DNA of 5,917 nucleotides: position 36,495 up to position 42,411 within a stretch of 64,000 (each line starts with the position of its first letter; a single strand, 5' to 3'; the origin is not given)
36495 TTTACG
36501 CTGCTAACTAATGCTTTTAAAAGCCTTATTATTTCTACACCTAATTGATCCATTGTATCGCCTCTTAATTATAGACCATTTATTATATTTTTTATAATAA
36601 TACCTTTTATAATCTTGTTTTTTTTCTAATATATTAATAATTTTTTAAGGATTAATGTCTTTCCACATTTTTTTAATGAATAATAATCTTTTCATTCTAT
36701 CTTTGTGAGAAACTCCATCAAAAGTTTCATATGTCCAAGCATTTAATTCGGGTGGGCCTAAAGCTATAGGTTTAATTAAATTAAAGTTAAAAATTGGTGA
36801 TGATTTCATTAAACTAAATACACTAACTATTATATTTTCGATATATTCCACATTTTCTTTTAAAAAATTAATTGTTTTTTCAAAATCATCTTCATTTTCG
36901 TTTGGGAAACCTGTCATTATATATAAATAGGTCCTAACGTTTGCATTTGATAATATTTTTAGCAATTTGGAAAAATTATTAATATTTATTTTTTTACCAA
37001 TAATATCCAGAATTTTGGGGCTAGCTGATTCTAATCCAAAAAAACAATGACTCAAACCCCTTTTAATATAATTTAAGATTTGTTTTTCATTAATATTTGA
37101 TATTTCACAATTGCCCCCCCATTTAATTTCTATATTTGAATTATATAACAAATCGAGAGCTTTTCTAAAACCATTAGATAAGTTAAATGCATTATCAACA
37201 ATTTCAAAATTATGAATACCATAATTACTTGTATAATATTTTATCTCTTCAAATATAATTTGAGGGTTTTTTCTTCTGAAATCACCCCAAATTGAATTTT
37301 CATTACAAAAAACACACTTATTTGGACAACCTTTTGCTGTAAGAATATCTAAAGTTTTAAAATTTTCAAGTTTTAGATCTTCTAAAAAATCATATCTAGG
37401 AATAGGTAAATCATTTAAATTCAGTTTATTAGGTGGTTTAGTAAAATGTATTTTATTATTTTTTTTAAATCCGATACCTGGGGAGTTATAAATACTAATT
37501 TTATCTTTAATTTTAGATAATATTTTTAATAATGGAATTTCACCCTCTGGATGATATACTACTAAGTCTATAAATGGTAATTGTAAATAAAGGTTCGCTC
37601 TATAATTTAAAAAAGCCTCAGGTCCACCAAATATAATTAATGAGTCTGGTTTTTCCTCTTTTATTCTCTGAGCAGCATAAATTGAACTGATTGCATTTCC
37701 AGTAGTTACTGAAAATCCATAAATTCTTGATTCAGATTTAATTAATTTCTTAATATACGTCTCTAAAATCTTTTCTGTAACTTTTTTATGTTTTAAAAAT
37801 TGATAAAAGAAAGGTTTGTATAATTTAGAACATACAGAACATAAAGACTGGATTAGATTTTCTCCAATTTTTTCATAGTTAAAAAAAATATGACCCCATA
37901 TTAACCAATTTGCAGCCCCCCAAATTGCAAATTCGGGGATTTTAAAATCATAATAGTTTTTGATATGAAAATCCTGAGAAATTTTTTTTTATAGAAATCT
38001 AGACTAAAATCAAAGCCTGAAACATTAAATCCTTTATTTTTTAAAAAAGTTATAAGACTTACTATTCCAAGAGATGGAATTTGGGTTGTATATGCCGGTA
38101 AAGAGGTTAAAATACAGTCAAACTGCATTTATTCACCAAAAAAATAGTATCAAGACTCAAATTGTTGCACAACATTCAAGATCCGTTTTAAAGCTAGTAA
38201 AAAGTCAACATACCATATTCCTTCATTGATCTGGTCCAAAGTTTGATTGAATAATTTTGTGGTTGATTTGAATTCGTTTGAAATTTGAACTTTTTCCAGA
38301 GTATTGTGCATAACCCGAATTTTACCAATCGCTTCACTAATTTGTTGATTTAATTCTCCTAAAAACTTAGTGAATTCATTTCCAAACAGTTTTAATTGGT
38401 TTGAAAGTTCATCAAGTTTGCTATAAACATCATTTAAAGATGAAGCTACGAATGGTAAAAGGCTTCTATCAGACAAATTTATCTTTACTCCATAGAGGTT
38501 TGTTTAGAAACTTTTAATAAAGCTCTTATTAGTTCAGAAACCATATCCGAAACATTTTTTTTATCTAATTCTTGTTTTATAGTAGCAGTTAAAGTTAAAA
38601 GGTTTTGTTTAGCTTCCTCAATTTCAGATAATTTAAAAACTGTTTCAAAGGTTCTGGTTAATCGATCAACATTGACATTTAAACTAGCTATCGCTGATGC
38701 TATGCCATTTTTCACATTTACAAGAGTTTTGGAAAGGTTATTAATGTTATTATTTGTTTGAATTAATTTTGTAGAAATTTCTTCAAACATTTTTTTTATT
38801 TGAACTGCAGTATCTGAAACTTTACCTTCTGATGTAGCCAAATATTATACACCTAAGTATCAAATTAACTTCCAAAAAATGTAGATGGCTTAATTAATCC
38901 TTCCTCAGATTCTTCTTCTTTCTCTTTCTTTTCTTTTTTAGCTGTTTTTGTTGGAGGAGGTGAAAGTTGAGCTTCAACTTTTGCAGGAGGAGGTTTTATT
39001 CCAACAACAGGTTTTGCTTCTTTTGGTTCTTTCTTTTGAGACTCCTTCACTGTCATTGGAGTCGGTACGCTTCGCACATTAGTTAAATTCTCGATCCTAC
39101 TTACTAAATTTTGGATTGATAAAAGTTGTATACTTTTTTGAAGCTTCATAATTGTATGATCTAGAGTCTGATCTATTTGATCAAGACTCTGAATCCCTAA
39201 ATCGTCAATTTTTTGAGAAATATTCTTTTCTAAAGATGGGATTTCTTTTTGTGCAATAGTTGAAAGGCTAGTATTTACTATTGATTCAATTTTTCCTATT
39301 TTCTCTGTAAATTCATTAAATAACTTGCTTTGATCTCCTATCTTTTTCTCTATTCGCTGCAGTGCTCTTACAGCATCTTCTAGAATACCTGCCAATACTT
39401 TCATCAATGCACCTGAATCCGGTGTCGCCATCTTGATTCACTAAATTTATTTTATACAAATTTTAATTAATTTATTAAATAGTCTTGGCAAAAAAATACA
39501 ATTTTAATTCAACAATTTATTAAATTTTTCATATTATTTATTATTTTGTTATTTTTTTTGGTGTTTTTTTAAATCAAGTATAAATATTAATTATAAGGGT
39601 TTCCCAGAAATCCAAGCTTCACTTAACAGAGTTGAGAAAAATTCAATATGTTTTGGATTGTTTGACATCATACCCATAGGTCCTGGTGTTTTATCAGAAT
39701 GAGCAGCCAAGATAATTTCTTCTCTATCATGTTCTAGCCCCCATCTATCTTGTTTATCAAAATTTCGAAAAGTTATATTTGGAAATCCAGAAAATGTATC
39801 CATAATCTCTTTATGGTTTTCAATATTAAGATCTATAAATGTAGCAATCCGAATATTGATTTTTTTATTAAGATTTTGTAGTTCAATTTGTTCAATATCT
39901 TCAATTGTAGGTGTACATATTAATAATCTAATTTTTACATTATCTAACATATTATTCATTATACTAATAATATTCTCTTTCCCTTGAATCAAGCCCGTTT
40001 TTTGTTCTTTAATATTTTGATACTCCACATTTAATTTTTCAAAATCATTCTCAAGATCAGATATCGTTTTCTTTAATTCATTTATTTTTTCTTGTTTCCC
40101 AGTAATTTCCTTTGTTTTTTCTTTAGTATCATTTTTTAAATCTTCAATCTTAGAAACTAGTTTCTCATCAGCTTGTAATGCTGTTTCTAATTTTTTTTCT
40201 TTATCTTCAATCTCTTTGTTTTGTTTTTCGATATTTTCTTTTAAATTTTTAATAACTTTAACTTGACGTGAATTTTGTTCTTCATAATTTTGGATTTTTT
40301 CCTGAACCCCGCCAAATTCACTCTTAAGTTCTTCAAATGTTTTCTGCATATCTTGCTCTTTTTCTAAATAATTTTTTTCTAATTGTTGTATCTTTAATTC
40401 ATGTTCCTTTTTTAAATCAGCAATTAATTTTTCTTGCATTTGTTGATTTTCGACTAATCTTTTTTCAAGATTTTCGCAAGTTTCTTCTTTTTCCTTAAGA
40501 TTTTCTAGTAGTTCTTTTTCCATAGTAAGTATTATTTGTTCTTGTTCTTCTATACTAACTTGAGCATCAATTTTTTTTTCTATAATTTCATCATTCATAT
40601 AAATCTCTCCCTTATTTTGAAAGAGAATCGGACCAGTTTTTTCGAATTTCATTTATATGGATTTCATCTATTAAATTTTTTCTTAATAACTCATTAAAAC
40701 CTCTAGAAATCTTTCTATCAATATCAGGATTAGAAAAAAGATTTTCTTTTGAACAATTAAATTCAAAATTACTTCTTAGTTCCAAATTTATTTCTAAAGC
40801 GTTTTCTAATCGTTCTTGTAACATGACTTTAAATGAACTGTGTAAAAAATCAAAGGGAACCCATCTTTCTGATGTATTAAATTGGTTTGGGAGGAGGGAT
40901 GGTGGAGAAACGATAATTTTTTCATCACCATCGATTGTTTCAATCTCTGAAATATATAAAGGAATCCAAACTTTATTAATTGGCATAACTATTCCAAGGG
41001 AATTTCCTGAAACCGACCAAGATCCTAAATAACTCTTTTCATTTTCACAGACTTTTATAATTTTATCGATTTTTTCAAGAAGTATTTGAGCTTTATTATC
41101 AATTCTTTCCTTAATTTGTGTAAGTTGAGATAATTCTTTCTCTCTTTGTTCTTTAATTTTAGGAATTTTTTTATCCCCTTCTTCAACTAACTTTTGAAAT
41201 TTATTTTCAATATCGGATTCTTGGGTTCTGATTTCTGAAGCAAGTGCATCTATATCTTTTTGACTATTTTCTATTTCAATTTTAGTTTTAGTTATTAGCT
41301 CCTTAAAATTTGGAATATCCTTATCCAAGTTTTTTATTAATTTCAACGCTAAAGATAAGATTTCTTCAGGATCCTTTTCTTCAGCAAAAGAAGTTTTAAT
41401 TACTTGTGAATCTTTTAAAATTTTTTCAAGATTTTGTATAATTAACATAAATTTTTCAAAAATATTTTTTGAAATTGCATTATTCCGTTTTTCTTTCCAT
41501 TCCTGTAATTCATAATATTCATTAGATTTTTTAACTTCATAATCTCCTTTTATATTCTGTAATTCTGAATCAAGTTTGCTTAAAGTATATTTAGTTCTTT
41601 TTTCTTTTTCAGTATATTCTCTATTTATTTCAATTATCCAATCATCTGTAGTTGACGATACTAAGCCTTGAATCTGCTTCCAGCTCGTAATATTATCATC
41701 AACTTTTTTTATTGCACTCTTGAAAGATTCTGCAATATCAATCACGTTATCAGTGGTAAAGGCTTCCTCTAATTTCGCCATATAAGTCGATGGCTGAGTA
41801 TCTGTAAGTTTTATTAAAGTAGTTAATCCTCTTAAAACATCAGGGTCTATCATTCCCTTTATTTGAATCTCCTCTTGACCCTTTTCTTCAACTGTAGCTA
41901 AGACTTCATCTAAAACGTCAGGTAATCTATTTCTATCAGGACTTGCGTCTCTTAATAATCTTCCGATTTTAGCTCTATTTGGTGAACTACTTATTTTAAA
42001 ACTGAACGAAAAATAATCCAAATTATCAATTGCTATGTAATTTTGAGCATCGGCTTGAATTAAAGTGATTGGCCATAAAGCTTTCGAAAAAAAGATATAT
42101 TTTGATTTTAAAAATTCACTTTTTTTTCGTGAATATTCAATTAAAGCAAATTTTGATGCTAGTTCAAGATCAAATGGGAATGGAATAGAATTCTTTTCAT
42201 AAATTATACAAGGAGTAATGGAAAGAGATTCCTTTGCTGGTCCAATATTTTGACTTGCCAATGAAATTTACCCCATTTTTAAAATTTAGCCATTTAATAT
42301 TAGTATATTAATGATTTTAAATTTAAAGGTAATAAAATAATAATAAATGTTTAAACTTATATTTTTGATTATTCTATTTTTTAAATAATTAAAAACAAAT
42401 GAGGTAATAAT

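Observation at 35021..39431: Six short helical proteins in three paralog pairs wrapped around a B12 radical SAM gene: candidate undescribed Asgard complex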

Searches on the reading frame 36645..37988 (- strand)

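Call 4: search_protein_families(library=pfam, proteins=[window:36645-37988:-], max_evalue=1)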
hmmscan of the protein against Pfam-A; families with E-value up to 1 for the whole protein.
window:36645-37988:- (447 aa): 3 families
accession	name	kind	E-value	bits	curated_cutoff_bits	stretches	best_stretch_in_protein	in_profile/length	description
PF04055.27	Radical_SAM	-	4.4e-19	69.7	29.5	1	217-376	3-166/166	Radical SAM superfamily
PF02310.24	B12-binding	-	0.0041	17.4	32.1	1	76-146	41-111/121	B12 binding domain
PF19238.5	Radical_SAM_2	-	0.019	15.1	26.7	0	210-230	11-31/151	Radical SAM-like domain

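Call 17: search_protein_families(library=ncbifam, proteins=[window:36645-37988:-], max_evalue=0.01)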
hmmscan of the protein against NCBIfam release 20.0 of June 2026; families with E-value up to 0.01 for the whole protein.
window:36645-37988:- (447 aa): 24 families
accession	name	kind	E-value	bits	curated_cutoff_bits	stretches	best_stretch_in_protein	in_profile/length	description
TIGR03975.1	rSAM_ocin_1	subfamily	3.8e-32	111.5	281.85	1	64-377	106-428/606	RiPP maturation radical SAM C-methyltransferase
TIGR04479.1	bcpD_PhpK_rSAM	subfamily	2.4e-29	102.1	600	1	82-379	106-409/504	PhpK family radical SAM P-methyltransferase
NF050148.1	rSAM_ApyD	equivalog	1.9e-28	99.3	750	1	73-381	61-368/645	RiPP biosynthesis radical SAM protein ApyD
TIGR02026.1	BchE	equivalog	8.3e-27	94.2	481.35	1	97-376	70-362/497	magnesium-protoporphyrin IX monomethyl ester anaerobic oxidative cyclase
TIGR04385.1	B12_rSAM_cofa1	equivalog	1.1e-21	77.6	450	1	105-378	89-363/438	B12 lower ligand biosynthesis radical SAM protein BzaD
NF038361.1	rSAM_Sden_1168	equivalog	2.2e-20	72.8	575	1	76-378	130-450/560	Sden_1168 family B12-binding radical SAM P-methyltransferase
TIGR04072.2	rSAM_ladder_B12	equivalog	3.9e-19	68.6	360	1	204-392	172-358/443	lipid biosynthesis B12-binding/radical SAM protein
TIGR04014.1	B12_SAM_MJ_0865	equivalog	3.2e-18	65.7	360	1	131-390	81-345/434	methyl-coenzyme M reductase glutamine C-methyltransferase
TIGR03471.1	HpnJ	equivalog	4e-16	59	577.6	1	99-379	81-365/472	hopanoid biosynthesis associated radical SAM protein HpnJ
TIGR04013.1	B12_SAM_MJ_1487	hypoth_equivalog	1.1e-15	57.4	251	2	36-253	3-193/382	TIGR04013 family B12-binding domain/radical SAM domain-containing protein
TIGR04190.1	B12_SAM_Ta0216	equivalog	3.1e-13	49.2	500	1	84-382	77-397/554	TIGR04190 family B12-binding domain/radical SAM domain protein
NF033712.0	B12_rSAM_KedN5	subfamily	6.7e-12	44.4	700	1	81-382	56-373/624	KedN5 family methylcobalamin-dependent radical SAM C-methyltransferase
TIGR04367.1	HpnR_B12_rSAM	equivalog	3.9e-10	38.9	650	1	76-376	50-349/490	hopanoid C-3 methylase HpnR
TIGR00089.1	TIGR00089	subfamily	7.9e-09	34.8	251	1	313-392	250-329/429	MiaB/RimO family radical SAM methylthiotransferase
NF040542.1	rSAM_RCCLKC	equivalog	1.5e-08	34.3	450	1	65-416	23-390/423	arsinothricin biosynthesis radical SAM protein ArsL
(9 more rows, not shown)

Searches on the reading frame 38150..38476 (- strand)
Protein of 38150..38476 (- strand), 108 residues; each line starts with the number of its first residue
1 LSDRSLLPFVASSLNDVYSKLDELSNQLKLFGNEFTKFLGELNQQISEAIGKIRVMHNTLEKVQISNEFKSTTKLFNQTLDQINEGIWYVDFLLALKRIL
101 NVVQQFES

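Call 4: search_protein_families(library=pfam, proteins=[window:38150-38476:-], max_evalue=1)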
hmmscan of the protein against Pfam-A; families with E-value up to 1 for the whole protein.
window:38150-38476:- (108 aa): 7 families
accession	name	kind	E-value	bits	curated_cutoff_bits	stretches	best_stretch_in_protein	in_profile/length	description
PF04513.17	Baculo_PEP_C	-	0.0032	18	38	1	14-78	33-96/140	Baculovirus polyhedron envelope protein, PEP, C terminus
PF21008.3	AIF-1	-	0.0043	17.8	50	1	16-95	28-102/140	Allograft inflammatory factor 1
PF02185.22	HR1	-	0.028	14.8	33.1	0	37-66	33-62/67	Hr1 repeat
PF18971.5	CagA_N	-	0.028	12.7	27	1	17-86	688-757/876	CagA protein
PF06103.16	DUF948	-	0.13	12.9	37.2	0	12-53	26-67/89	Bacterial protein of unknown function (DUF948)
PF05276.19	SH3BP5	-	0.13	12.4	25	1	12-76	19-84/231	SH3 domain-binding protein 5 (SH3BP5)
PF06133.16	Com_YlbF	-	0.17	12.9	23.9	1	38-87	55-100/105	Control of competence regulator ComK, YlbF/YmcA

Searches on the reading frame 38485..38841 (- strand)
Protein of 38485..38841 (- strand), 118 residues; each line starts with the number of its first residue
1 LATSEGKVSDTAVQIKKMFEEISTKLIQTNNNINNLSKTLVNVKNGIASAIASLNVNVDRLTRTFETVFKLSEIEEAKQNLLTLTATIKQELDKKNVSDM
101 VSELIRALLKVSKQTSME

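Call 4: search_protein_families(library=pfam, proteins=[window:38485-38841:-], max_evalue=1)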
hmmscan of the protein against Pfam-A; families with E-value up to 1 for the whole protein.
window:38485-38841:- (118 aa): 10 families
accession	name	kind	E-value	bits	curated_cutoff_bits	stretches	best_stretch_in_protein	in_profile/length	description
PF10079.15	Rossmann-like_BshC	-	0.006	16.4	27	1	19-110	138-225/380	Bacillithiol biosynthesis BshC, N-terminal Rossmann-like domain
PF23153.1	Aip3p_Bud6_N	-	0.011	16.4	27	1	3-52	26-75/109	Aip3p/Bud6 N-terminal domain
PF23116.1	HHD_RTEL1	-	0.02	15.6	27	1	12-104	6-95/102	RTEL1, HHD domain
PF05397.17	Med15_fungi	-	0.029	15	25.2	1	13-94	5-82/112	Mediator complex subunit 15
PF19009.6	DUF5738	-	0.039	13.7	25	1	27-85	91-150/250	Domain of unknown function (DUF5738)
PF07889.17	DUF1664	-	0.079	13.4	34.6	1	31-112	41-121/124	Protein of unknown function (DUF1664)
PF18476.7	PIN_8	-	0.2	12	26.1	1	11-104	19-110/227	PIN like domain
PF22638.1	FlgK_D1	-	0.2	11.6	28.6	1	8-60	42-94/233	Flagellar hook-associated protein FlgK helical domain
PF08649.15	DASH_Dad1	-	0.42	11.3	31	0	17-43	8-34/55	DASH complex subunit Dad1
PF20512.3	PMI_typeI_hel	-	0.58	11.1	23.4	1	60-110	25-74/88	Phosphomannose isomerase type I, helical insertion domain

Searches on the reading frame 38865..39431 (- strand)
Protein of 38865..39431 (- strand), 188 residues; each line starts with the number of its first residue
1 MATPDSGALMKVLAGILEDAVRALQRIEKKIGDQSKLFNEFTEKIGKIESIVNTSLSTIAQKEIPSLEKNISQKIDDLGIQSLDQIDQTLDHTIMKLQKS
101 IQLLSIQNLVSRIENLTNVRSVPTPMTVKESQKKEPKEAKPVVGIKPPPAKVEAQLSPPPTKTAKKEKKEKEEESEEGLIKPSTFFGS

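Call 4: search_protein_families(library=pfam, proteins=[window:38865-39431:-], max_evalue=1)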
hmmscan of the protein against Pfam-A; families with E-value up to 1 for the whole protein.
window:38865-39431:- (188 aa): 1 family
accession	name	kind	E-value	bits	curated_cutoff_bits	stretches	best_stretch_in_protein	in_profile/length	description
PF05531.17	NPV_P10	-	0.0006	20.7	29.8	1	18-67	31-73/75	Nucleopolyhedrovirus P10 protein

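Call 17: search_protein_families(library=ncbifam, proteins=[window:38865-39431:-], max_evalue=0.01)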
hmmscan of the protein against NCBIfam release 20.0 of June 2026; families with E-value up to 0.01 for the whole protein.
window:38865-39431:- (188 aa): 0 families

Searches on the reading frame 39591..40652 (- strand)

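Call 4: search_protein_families(library=pfam, proteins=[window:39591-40652:-], max_evalue=1)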
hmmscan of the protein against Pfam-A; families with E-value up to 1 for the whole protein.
window:39591-40652:- (353 aa): 5 families
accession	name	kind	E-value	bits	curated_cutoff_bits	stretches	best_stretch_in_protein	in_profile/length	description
PF07926.17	TPR_MLP1_2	-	0.00056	20.4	36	1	116-213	6-103/129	TPR/MLP1/MLP2-like protein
PF11932.13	DUF3450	-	0.0043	16.8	32.6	1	147-240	17-110/241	Protein of unknown function (DUF3450)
PF15397.11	DUF4618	-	0.17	11.7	34.9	0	133-216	150-228/258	Domain of unknown function (DUF4618)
PF00657.28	Lipase_GDSL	-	0.41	11.2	23.6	1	123-224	96-185/208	GDSL-like Lipase/Acylhydrolase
PF03961.19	FapA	-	0.48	10.4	31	1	141-244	147-250/272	Flagellar Assembly Protein A beta solenoid domain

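Call 17: search_protein_families(library=ncbifam, proteins=[window:39591-40652:-], max_evalue=0.01)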
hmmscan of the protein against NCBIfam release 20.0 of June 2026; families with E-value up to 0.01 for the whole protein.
window:39591-40652:- (353 aa): 10 families
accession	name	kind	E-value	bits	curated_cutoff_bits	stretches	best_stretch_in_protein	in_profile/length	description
NF045780.1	TrlF_fam_ATP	equivalog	3.8e-07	29.2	350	1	14-346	469-805/944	TrlF family AAA-like ATPase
TIGR02168.1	SMC_prok_B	equivalog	4.2e-07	28.1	567.35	1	48-219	230-396/1181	chromosome segregation protein SMC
NF045487.1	ASRP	equivalog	6.7e-05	21.7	300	1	104-226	125-266/593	archaea-specific SMC-related protein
NF041035.1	Rad50_Halo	equivalog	0.00016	20.2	1000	1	24-233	226-429/883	DNA double-strand break repair ATPase Rad50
NF003034.1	PRK03918.1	equivalog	0.00052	18.1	700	0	153-265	172-282/878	DNA double-strand break repair ATPase Rad50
NF002572.0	PRK02224.1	equivalog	0.00069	18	1087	1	24-228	243-424/888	DNA double-strand break repair ATPase Rad50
TIGR02169.1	SMC_prok_A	equivalog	0.00086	17.1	729.4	1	29-256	745-974/1165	chromosome segregation protein SMC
NF041034.1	Rad50_Sulf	equivalog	0.0028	15.6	1000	1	36-241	215-423/872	DNA double-strand break repair ATPase Rad50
TIGR04211.1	SH3_and_anchor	equivalog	0.0073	15.9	65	1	162-224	61-130/198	TIGR04211 family SH3 domain-containing protein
NF041751.2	sbcc_Staph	equivalog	0.0093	13.9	920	0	20-265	296-541/1007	exonuclease subunit SbcC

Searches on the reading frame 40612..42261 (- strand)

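Call 4: search_protein_families(library=pfam, proteins=[window:40612-42261:-], max_evalue=1)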
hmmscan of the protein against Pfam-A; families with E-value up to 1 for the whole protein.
window:40612-42261:- (549 aa): 2 families
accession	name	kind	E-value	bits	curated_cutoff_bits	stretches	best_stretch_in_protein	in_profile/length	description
PF16213.11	DCB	-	0.19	11.9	25.6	1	350-403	9-61/177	Mon2/Sec7/BIG1-like, dimerisation and cyclophilin-binding domain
PF15905.10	HMMR_N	-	0.47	10.3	30.1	1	220-392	148-322/330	Hyaluronan mediated motility receptor N-terminal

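Call 17: search_protein_families(library=ncbifam, proteins=[window:40612-42261:-], max_evalue=0.01)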
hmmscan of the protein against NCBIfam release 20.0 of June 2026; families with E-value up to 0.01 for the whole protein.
window:40612-42261:- (549 aa): 0 families
